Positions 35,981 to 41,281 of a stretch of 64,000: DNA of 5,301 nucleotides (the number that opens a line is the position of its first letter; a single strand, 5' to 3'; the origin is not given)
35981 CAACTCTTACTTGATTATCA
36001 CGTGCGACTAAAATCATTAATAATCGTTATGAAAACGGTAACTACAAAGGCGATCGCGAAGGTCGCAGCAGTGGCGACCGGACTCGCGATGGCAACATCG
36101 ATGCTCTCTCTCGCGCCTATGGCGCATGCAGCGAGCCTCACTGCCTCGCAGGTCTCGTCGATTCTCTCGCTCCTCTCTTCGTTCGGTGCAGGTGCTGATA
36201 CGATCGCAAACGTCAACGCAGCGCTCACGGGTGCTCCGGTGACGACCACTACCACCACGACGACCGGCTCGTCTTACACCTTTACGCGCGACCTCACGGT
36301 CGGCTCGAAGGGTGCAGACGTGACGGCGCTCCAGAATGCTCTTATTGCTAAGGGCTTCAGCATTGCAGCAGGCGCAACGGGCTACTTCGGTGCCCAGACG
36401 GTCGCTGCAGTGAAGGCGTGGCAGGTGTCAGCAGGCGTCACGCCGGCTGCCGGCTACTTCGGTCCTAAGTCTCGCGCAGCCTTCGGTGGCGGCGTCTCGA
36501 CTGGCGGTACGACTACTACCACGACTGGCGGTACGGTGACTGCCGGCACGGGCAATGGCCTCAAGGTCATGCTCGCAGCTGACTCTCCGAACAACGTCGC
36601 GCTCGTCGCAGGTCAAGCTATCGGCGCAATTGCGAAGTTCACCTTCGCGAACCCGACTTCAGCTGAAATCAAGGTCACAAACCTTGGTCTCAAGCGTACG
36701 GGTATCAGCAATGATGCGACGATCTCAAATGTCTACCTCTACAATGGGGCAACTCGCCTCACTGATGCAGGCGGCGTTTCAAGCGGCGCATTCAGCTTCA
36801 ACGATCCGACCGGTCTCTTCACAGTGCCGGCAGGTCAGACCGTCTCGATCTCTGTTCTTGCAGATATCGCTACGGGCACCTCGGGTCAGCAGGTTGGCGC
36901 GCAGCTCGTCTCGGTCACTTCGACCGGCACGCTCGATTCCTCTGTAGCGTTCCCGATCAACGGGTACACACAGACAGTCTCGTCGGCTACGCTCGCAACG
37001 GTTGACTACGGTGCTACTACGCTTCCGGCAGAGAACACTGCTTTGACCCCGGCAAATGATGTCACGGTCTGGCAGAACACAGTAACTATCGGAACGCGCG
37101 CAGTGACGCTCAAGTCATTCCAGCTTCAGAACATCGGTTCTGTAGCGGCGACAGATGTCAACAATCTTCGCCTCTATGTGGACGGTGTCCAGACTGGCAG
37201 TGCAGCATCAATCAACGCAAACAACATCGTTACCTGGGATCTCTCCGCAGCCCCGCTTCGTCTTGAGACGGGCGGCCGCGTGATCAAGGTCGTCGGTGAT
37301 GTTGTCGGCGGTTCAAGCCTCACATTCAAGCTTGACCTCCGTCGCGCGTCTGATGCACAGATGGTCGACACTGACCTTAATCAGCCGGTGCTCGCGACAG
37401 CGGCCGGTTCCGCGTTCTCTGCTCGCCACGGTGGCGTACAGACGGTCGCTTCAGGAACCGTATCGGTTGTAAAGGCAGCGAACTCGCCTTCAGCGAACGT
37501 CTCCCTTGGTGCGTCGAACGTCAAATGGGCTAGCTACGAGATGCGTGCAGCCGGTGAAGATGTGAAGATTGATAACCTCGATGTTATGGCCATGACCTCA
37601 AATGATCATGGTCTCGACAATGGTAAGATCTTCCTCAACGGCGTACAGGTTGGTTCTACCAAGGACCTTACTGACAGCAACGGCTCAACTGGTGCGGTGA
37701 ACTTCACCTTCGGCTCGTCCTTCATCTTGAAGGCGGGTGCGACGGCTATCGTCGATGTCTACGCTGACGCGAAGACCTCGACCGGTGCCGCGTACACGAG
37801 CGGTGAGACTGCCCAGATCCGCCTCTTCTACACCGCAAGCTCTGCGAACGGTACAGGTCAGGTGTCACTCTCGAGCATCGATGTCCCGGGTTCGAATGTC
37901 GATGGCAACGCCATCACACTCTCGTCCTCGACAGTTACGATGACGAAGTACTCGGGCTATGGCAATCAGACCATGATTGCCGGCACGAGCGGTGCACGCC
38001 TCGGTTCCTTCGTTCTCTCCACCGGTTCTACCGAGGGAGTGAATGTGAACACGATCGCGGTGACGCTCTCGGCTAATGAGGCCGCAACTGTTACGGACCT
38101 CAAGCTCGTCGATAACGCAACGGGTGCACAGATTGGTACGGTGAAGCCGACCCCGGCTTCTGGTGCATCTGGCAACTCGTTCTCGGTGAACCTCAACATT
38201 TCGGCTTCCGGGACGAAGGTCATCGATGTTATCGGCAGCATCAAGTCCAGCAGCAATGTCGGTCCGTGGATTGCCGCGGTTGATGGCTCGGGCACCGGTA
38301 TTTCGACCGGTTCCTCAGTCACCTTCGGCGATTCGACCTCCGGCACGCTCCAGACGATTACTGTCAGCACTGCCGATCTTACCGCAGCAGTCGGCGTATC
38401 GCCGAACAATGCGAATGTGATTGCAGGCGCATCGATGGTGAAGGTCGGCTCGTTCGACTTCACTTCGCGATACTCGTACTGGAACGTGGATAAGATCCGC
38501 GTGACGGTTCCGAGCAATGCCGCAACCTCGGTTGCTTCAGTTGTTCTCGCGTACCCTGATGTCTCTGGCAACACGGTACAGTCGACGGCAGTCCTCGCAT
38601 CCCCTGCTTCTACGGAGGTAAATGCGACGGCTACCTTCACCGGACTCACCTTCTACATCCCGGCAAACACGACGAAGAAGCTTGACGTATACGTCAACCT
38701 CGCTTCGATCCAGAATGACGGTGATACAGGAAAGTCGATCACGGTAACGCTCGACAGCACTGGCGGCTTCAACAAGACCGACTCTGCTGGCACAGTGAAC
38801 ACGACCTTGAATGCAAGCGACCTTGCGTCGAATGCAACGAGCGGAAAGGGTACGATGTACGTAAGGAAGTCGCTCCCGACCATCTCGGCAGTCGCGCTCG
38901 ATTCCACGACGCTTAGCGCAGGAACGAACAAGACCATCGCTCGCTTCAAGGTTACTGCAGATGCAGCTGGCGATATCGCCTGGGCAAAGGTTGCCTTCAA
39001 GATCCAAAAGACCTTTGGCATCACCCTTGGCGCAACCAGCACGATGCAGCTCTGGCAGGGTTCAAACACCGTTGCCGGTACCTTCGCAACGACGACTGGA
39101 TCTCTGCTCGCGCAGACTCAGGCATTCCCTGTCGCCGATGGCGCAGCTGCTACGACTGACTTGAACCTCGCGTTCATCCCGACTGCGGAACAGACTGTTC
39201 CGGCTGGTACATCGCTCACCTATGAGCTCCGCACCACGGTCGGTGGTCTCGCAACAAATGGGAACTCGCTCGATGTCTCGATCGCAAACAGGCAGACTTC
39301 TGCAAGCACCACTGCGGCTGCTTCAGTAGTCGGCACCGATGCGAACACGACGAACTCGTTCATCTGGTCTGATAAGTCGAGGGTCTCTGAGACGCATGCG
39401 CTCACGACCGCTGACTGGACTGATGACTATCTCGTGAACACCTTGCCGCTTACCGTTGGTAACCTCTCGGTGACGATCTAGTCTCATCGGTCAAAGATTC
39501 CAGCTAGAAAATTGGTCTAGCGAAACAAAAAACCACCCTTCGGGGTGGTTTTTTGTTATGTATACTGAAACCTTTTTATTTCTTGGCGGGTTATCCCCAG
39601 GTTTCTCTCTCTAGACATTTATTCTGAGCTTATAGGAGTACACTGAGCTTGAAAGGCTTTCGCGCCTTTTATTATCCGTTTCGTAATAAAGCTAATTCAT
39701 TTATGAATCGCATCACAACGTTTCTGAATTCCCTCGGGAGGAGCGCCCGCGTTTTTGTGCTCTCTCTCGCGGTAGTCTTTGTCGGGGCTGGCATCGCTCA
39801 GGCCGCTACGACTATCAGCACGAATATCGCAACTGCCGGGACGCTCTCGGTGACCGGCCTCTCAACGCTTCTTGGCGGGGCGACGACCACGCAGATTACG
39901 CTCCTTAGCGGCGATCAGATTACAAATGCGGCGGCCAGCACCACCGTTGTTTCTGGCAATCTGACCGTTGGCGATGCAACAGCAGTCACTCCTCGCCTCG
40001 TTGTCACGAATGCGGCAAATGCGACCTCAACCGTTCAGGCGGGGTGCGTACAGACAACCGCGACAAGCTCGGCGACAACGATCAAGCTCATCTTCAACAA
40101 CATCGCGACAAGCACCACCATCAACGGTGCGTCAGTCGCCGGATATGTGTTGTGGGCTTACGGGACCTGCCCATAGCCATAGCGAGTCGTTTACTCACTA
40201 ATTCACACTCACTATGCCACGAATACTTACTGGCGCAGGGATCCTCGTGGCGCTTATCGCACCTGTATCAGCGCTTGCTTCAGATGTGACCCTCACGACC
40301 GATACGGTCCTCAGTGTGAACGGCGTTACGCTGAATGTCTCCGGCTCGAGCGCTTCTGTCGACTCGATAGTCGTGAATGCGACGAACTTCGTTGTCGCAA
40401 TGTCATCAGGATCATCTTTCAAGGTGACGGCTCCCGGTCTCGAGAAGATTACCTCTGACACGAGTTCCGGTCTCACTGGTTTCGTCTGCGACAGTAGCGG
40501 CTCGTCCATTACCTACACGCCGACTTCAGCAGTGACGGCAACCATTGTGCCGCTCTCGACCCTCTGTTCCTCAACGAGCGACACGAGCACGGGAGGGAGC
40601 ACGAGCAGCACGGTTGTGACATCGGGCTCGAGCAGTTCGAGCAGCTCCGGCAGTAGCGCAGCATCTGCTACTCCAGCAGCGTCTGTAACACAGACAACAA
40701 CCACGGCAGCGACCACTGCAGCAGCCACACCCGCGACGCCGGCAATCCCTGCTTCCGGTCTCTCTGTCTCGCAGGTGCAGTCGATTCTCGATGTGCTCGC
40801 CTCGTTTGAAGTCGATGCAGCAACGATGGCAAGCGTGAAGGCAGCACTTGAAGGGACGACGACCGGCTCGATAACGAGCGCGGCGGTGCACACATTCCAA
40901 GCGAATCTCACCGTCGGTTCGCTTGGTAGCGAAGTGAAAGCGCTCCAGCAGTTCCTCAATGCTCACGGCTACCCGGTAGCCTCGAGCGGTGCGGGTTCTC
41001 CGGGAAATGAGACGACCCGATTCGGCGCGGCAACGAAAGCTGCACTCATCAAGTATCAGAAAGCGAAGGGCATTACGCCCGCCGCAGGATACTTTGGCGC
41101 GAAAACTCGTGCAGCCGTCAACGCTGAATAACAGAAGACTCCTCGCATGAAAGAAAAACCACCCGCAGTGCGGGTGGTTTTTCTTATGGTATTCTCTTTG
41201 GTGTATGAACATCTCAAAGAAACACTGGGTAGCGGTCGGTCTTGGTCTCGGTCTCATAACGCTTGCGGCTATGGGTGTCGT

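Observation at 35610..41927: Cluster of secreted Thr/Ser/Ala-rich proteins sharing a conserved linker motif followed by a peptidoglycan-binding domain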

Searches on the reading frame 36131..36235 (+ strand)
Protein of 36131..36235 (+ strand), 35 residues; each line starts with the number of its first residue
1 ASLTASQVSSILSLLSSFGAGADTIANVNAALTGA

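Call 42: search_protein_representatives(alignment_id=A3)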
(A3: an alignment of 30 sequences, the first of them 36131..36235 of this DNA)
Query: 30 sequences, 35 profile positions. Proteins with E-value up to 0.001 (for the whole library): 1605; up to 1e-10: 251; up to 1e-30: 6. The best 150 are listed.
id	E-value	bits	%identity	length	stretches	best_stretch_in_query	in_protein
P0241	1.3e-50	184.8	-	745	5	1-35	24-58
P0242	8.3e-43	159.9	-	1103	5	1-34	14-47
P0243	2.0e-36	139.4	-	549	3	1-35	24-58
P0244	9.9e-35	134.0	-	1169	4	1-35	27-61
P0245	8.4e-32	124.7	-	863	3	1-35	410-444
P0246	2.2e-31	123.3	-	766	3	1-35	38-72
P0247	1.5e-28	114.3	-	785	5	1-34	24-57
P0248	5.0e-28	112.6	-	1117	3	1-35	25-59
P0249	3.0e-24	100.5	-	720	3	1-35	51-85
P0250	1.3e-23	98.4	-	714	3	1-35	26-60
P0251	2.4e-23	97.6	-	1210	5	1-32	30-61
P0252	2.9e-23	97.3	-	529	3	1-35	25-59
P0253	3.0e-23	97.3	-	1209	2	1-35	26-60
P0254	1.7e-22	94.9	-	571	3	2-35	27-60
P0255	9.2e-21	89.3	-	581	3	2-34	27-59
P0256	1.1e-20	89.1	-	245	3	1-35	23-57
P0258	2.8e-20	87.8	-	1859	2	1-34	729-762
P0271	7.3e-14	67.3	-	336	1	1-34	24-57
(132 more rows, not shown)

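Call 45: search_protein_families(library=pfam, alignment_id=A4, max_evalue=0.001)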
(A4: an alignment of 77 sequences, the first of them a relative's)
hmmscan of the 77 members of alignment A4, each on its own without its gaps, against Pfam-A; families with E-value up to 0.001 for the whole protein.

A. member 1, P0241 (745 aa): 1 family
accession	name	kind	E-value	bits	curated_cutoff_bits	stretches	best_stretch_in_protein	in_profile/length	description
PF01471.23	PG_binding_1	-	8.4e-08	32.7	23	1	80-136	1-57/57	Putative peptidoglycan binding domain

B. families by the number of members that match (of 77 scanned): 36 families (the first 25 are shown)
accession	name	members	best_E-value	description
PF01471.23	PG_binding_1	59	3.5e-24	Putative peptidoglycan binding domain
PF10342.15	Kre9_KNH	8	2.4e-22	Kre9/KNH-like N-terminal Ig-like domain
PF01833.30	TIG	7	1.6e-19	IPT/TIG domain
PF00801.26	PKD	5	1.6e-08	PKD domain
PF18911.6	PKD_4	4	2.6e-06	PKD domain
PF17957.7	Big_7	3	6e-21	Bacterial Ig domain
PF00041.27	fn3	3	3.8e-20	Fibronectin type III domain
PF00404.24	Dockerin_1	3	2.3e-17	Dockerin type I domain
PF07705.17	CARDB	3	2.4e-15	CARDB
PF14610.12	Psg1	3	1.2e-09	Ykl077w/Psg1 (Pma1 Stabilization in Golgi)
PF16656.11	Pur_ac_phosph_N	2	1.2e-18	Purple acid Phosphatase, N-terminal domain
PF03815.24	LCCL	2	6.7e-17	LCCL domain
PF19077.6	Big_13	2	6.8e-07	Bacterial Ig-like domain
PF16655.11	PhoD_N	2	0.00016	PhoD-like phosphatase, N-terminal domain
PF25788.1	Ig_Rha78A_N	2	0.0002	Rha78A-like, N-terminal immunoglobulin domain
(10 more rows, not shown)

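Call 83: search_solved_structures(query=A3, max_evalue=10)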
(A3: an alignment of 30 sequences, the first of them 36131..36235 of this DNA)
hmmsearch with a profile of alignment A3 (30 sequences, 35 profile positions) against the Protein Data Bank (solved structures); distinct sequences matched with E-value up to 10: 9.
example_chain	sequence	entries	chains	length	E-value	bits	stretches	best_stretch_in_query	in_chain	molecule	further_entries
8qj6_A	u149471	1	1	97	0.11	15.4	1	1-16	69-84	Lipoprotein cytochrome c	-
9zem_A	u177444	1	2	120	0.38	13.8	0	1-11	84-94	HeliScrew4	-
4jb8_P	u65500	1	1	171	0.71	12.9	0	11-21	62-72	DARPin C7_16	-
5v44_A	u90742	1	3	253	1.5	11.9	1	9-25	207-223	Sacsin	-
2day_A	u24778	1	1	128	1.8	11.6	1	2-15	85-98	RING finger protein 25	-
2dmf_A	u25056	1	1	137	2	11.5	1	2-15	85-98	RING finger protein 25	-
5v46_A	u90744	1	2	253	2.2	11.3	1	9-25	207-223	Sacsin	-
9s60_B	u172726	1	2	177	3.1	10.8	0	11-21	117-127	DARPin 4m3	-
7jtk_M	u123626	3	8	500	4.3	10.4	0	3-21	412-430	Flagellar radial spoke protein 7 | Radial spoke protein 7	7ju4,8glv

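Call 84: list_cluster_members(proteins=[P0241, P0242, P0244, P0245, P0248, P0251, P0253, P0256, P0258, P0271])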
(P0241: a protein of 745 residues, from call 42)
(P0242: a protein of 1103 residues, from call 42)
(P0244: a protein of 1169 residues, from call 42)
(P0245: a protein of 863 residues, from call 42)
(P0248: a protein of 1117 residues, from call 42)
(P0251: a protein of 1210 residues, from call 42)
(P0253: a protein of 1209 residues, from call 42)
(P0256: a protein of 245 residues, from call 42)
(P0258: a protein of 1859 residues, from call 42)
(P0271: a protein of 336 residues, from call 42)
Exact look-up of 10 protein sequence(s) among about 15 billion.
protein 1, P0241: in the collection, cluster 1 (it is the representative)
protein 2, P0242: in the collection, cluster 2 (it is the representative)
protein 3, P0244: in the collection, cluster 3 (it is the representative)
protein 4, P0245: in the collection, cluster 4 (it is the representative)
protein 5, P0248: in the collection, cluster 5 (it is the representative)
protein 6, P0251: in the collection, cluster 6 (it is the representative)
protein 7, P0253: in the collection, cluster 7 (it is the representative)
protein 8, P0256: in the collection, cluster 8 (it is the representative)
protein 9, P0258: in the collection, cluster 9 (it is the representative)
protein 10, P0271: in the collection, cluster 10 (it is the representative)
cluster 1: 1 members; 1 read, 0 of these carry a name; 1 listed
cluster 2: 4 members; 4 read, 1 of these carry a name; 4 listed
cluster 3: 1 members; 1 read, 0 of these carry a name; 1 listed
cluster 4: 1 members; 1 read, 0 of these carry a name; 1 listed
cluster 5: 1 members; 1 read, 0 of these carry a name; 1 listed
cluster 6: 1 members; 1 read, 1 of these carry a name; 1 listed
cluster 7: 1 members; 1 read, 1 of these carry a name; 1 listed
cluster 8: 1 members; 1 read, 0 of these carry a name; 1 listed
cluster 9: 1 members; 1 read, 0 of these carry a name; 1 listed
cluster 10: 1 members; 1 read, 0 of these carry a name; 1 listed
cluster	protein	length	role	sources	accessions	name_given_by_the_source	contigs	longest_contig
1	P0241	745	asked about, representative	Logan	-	-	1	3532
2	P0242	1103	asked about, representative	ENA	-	-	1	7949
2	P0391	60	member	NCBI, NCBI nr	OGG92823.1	hypothetical protein A3G63_03525 [Candidatus Kaiserbacteria bacterium ... | MAG: hypothetical protein A3G63_03525 [Candidatus Kaiserbacteria bacterium ...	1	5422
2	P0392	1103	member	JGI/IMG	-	-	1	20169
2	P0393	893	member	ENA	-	-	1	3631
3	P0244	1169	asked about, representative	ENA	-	-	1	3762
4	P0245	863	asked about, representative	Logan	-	-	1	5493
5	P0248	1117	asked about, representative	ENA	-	-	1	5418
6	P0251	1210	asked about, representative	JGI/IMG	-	hypothetical protein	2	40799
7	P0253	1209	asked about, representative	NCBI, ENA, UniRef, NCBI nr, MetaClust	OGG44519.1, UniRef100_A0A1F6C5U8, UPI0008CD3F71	hypothetical protein A2841_02920 [Candidatus Kaiserbacteria bacterium ... | Peptidoglycan binding-like domain-containing protein n=1 Tax=Candidatus Kaiserbacteria ... | MAG: hypothetical protein A2841_02920 [Candidatus Kaiserbacteria bacterium ...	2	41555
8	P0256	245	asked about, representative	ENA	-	-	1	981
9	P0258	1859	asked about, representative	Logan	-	-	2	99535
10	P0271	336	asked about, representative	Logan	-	-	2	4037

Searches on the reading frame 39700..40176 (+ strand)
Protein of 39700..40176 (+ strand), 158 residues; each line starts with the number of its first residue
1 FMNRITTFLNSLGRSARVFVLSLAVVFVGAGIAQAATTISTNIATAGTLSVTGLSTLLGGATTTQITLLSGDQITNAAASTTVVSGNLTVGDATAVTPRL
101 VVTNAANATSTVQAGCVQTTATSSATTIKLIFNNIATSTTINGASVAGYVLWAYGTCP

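Call 3: search_protein_families(library=pfam, proteins=[window:39700-40176:+], max_evalue=0.1)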
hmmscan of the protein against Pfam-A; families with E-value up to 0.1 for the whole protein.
window:39700-40176:+ (158 aa): 0 families

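Call 37: search_protein_families(library=ncbifam, proteins=[window:39700-40176:+], max_evalue=0.1)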
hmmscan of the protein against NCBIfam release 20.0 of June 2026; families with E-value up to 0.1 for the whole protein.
window:39700-40176:+ (158 aa): 0 families

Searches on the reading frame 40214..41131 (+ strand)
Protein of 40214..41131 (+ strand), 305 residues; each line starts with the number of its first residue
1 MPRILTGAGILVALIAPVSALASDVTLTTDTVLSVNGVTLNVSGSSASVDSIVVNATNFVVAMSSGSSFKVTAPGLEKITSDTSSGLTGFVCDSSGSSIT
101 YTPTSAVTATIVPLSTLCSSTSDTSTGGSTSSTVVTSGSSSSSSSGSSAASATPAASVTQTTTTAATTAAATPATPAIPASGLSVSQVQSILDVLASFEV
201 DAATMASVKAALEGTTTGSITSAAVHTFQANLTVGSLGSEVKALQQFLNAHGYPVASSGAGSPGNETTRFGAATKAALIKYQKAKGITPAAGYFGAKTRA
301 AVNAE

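Call 3: search_protein_families(library=pfam, proteins=[window:40214-41131:+], max_evalue=0.1)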
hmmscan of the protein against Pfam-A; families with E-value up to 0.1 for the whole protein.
window:40214-41131:+ (305 aa): 1 family
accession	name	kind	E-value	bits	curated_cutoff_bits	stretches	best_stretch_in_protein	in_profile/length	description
PF01471.23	PG_binding_1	-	4.9e-13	49.5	23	1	238-301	2-56/57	Putative peptidoglycan binding domain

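Call 13: find_homologous_proteins(query=window:40214-41131:+)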
Query window:40214-41131:+ (305 aa): 470 proteins with E <= 0.001 among 8000 candidates; the best 120 are listed.
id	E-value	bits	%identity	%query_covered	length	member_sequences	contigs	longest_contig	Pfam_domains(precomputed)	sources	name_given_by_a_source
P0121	7.9e-168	574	100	100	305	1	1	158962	PF01471.24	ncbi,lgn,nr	ncbi:MAG: peptidoglycan-binding domain-containing protein [Candidatus Pacebacteria bacterium]|nr:pep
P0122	1.5e-116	407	72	100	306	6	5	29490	PF01471.24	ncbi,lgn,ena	ncbi:MAG: peptidoglycan-binding domain-containing protein [Patescibacteria group bacterium]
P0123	4.5e-111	389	70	99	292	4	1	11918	PF01471.24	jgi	-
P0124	1.5e-107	377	62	100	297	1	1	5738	PF01471.24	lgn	-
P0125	9.1e-107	374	67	99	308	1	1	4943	PF01471.24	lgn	-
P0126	9.3e-107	374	68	99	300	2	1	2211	PF01471.24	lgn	-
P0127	3.2e-106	373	63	100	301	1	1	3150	PF01471.24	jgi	-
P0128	6.6e-106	372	63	100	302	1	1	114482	PF01471.24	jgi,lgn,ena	-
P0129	2.7e-105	370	65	100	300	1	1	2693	PF01471.24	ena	-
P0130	3.5e-104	366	63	100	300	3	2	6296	PF01471.24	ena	-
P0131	2.3e-103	363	62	100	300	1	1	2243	PF01471.24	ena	-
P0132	3.0e-103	363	65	100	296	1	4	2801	PF01471.24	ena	-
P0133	6.6e-103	362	65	93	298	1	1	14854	PF01471.24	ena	-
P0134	2.2e-102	360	60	100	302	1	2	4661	PF01471.24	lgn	-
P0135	6.5e-102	359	65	99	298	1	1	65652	PF01471.24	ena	-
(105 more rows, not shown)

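Call 37: search_protein_families(library=ncbifam, proteins=[window:40214-41131:+], max_evalue=0.1)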
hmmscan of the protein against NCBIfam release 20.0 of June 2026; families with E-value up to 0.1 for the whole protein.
window:40214-41131:+ (305 aa): 2 families
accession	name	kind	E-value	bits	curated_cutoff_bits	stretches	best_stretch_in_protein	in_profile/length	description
TIGR02869.1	spore_SleB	equivalog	0.0027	17.6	236.5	1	230-302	5-68/201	spore cortex-lytic enzyme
NF052377.1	lmo1851_S41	exception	0.043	12.5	725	1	226-295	378-438/468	lmo1851 family serine protease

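Call 92: predict_structure(alignment_id=A6)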
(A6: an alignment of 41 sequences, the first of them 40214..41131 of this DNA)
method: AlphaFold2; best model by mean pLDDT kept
length: 305 residues; sequences in the alignment: 41
mean_pLDDT: 67.4   pTM: 0.38
mean pLDDT of the five models: 67.4, 66.0, 65.8, 63.0, 60.7
residues with pLDDT >= 90: 87; 70-90: 78; 50-70: 29; < 50: 111
segments of 3 or more residues with pLDDT < 50: 1-23, 122-177, 216-220, 222-237, 258-268
pLDDT, mean of each block of 10 residues (from residue 1): 38 35 56 92 80 92 93 94 96 94 96 90 42 37 35 37 36 43 83 93 88 59 47 47 76 65 40 79 84 70 77
secondary structure, 60 per line:
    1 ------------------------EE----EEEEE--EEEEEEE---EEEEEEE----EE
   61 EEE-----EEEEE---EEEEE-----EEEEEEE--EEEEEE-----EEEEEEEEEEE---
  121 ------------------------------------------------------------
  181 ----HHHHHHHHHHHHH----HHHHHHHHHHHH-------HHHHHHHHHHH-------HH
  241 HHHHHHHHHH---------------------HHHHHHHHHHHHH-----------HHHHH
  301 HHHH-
elements in order: E31-35 E38-44 E48-54 E59-63 E69-73 E77-81 E87-93 E96-101 E107-117 H185-197 H202-213 H221-231 H239-250 H272-284 H296-304
